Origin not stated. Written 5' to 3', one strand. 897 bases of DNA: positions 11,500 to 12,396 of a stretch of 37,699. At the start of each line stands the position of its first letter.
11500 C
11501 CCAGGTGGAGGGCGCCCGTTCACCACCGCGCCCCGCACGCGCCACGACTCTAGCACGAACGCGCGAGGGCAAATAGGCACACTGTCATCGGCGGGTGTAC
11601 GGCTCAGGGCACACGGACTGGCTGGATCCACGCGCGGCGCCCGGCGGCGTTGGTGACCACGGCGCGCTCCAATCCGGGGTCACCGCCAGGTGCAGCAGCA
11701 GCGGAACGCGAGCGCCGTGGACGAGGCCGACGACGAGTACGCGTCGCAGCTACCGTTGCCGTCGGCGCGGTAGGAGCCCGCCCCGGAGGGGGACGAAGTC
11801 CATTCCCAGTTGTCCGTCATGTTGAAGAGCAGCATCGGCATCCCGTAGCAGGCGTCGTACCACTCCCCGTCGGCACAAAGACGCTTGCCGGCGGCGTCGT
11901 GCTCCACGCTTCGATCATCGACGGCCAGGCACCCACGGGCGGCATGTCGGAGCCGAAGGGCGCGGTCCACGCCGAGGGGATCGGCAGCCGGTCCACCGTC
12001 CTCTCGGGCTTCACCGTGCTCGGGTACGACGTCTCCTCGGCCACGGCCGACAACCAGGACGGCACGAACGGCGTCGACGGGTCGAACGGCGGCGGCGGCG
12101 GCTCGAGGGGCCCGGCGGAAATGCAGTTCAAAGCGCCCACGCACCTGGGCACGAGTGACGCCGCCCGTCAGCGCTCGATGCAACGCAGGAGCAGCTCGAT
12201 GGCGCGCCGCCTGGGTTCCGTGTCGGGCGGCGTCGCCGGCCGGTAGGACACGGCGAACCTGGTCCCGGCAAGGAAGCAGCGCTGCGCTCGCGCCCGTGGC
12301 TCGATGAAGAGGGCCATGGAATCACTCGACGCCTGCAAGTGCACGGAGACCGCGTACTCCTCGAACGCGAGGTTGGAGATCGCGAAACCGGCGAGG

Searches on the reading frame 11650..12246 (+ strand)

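Call 14: search_protein_families(library=pfam, proteins=[window:11650-12246:+], max_evalue=1)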
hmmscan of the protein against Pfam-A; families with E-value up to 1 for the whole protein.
window:11650-12246:+ (198 aa): 1 family
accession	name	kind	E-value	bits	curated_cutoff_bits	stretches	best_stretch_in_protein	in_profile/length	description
PF00424.23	REV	-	0.087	13.3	22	1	7-43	25-62/94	REV protein (anti-repression trans-activator protein)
